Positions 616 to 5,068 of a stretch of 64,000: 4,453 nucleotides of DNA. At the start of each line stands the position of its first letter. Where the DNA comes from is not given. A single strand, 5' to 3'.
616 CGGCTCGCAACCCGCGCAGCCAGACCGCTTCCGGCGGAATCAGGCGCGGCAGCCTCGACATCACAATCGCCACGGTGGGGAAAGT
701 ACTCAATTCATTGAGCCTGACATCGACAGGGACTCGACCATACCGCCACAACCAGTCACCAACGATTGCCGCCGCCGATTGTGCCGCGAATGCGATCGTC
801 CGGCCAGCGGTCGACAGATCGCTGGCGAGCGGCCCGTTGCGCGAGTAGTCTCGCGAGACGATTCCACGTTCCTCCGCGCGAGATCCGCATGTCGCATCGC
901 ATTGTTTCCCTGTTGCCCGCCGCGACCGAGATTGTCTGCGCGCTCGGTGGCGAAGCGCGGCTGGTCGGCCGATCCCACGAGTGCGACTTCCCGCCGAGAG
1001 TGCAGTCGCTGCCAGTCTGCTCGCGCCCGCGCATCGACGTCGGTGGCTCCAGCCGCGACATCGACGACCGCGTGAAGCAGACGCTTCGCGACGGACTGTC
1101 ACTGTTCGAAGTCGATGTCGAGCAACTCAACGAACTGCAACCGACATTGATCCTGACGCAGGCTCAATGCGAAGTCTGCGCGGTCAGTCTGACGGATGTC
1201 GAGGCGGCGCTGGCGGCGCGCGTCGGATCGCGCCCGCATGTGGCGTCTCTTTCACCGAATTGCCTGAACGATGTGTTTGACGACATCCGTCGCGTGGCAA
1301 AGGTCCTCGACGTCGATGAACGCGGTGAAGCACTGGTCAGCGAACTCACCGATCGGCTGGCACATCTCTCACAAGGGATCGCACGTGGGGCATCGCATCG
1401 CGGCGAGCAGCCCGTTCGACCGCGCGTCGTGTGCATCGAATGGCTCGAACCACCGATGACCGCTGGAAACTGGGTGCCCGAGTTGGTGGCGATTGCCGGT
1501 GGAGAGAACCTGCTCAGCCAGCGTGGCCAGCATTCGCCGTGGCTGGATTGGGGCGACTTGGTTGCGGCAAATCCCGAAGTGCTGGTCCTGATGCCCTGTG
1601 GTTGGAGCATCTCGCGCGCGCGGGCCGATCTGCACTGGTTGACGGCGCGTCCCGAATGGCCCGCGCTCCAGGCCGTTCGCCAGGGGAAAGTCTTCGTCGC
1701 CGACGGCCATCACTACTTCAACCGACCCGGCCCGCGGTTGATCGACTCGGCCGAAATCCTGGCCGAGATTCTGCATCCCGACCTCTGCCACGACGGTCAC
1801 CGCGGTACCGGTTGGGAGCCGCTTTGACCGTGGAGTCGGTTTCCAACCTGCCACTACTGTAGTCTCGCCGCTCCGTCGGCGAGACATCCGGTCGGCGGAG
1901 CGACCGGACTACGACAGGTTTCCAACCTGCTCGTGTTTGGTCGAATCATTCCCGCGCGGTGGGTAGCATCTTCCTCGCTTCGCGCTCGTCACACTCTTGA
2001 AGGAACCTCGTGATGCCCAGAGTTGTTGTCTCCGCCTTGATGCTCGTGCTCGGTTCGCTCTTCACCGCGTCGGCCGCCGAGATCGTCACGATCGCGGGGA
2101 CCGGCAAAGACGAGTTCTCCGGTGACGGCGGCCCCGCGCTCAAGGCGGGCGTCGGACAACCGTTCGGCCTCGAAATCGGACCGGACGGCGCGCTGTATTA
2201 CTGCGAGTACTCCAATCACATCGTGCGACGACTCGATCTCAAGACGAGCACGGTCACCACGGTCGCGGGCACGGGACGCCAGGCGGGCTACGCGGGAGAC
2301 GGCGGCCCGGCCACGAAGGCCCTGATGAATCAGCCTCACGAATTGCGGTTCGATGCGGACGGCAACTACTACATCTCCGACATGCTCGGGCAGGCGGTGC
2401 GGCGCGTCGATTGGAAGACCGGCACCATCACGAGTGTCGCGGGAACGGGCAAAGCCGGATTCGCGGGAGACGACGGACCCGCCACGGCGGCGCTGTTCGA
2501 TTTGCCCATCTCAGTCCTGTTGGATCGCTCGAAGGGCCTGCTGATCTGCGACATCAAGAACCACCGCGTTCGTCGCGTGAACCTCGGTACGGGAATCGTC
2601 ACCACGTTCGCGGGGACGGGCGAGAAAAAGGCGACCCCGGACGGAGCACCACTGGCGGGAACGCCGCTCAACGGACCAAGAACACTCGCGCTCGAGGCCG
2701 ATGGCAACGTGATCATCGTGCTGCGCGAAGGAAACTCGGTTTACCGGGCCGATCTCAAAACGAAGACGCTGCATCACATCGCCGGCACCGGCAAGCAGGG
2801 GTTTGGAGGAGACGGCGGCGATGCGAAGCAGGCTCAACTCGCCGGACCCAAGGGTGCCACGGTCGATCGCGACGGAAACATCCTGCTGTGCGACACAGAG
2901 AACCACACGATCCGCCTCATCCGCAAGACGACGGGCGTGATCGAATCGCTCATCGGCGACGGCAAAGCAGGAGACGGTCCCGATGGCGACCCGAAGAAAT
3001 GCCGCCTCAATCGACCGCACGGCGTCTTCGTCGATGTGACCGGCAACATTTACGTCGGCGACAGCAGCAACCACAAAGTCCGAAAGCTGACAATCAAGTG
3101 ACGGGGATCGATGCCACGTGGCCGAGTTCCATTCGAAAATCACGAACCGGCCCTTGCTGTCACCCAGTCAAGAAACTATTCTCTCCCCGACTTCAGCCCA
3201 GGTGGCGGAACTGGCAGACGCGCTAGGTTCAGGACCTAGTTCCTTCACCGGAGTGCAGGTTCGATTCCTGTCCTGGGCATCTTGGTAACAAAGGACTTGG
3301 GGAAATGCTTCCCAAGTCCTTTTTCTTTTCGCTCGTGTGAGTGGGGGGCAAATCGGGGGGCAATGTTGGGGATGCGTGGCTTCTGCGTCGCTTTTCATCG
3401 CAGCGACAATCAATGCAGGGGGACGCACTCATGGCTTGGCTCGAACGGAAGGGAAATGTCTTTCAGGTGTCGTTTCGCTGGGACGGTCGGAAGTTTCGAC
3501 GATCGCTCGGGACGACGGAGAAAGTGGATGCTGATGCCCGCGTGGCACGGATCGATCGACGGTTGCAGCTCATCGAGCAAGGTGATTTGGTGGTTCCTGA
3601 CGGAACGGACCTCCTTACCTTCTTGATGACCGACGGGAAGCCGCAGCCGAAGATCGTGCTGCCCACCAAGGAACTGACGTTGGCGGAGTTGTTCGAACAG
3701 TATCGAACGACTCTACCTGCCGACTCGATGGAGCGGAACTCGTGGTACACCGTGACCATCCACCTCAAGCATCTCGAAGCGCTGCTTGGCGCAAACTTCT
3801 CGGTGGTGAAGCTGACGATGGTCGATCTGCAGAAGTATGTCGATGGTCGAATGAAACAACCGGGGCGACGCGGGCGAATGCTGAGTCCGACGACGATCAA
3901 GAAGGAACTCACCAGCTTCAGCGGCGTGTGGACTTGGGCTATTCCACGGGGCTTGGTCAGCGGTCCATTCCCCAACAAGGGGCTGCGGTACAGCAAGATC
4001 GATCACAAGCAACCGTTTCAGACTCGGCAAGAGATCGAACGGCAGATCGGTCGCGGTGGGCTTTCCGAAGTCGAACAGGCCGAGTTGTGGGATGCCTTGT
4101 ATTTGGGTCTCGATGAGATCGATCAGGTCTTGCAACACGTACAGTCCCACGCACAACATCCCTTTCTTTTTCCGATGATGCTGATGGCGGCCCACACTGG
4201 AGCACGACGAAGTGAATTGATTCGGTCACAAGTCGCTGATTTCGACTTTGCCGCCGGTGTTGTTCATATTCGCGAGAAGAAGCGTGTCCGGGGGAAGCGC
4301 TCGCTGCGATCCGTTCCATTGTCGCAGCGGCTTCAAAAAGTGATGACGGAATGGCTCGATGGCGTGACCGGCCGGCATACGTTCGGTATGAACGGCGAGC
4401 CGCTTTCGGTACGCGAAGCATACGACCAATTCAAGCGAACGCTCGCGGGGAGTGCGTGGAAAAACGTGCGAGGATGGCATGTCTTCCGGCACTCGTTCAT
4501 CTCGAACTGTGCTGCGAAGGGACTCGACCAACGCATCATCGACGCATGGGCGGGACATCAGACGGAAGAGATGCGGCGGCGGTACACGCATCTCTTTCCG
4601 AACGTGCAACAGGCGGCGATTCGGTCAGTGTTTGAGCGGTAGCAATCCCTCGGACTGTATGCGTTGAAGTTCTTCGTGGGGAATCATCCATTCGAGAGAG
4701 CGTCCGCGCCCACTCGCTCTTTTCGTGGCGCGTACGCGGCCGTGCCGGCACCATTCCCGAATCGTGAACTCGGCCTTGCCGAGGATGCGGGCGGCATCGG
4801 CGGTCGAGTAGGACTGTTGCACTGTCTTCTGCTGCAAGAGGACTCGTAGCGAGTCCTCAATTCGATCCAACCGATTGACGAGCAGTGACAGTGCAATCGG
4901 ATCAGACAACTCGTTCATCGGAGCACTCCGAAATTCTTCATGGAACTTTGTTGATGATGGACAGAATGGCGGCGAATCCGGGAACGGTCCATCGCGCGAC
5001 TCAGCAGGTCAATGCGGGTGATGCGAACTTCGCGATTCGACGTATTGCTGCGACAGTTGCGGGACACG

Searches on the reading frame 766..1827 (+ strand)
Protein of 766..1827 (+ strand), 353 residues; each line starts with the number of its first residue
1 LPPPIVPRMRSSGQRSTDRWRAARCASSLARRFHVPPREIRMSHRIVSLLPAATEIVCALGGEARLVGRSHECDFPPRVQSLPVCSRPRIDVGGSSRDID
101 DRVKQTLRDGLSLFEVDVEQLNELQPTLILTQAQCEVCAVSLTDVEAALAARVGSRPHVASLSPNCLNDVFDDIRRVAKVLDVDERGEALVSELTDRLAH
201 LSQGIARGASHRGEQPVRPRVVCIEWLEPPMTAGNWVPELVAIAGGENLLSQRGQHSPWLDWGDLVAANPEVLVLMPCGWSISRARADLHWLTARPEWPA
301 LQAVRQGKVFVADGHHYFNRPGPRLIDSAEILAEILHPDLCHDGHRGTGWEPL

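Call 12: search_protein_families(library=pfam, proteins=[window:766-1827:+], max_evalue=0.001)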
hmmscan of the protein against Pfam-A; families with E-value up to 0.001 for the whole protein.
window:766-1827:+ (353 aa): 1 family
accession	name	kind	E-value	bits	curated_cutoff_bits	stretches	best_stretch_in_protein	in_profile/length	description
PF01497.23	Peripla_BP_2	-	2.1e-22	80.1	27.5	1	46-313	1-232/235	Periplasmic binding protein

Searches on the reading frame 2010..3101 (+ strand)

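Call 5: search_protein_families(library=pfam, proteins=[window:2010-3101:+], max_evalue=0.01)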
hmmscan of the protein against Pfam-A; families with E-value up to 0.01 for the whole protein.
window:2010-3101:+ (363 aa): 6 families
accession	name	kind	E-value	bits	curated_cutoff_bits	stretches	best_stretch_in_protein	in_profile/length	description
PF25021.1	TEN_NHL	-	2e-20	73.5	27.1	2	265-317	129-178/357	Teneurin NHL domain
PF01436.27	NHL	-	3.6e-20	71.4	20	2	333-359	1-27/28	NHL repeat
PF08450.18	SGL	-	2.1e-07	31.2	26.3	0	173-258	10-76/246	SMP-30/Gluconolactonase/LRE-like region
PF10282.15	Lactonase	-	0.0016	18.1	21.7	0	183-243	153-213/344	Lactonase, 7-bladed beta-propeller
PF24684.1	Vgb_lyase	-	0.003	16.9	50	0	49-78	97-126/290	Virginiamycin B lyase family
PF21959.2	DUF6923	-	0.0039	17.5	27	0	113-208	93-175/234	Repeat of unknown function (DUF6923)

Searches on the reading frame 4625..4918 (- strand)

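Call 21: search_protein_families(library=padloc, proteins=[window:4625-4918:-], max_evalue=0.01)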
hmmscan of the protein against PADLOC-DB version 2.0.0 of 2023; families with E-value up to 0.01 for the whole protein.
window:4625-4918:- (97 aa): 0 families

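Call 107: search_protein_families(library=pfam, proteins=[window:4625-4918:-], max_evalue=0.01)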
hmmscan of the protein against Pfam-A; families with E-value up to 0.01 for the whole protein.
window:4625-4918:- (97 aa): 1 family
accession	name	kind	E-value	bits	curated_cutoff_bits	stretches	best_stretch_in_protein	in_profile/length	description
PF12728.13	HTH_17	-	2.1e-07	31.5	27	1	37-88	2-47/51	Helix-turn-helix domain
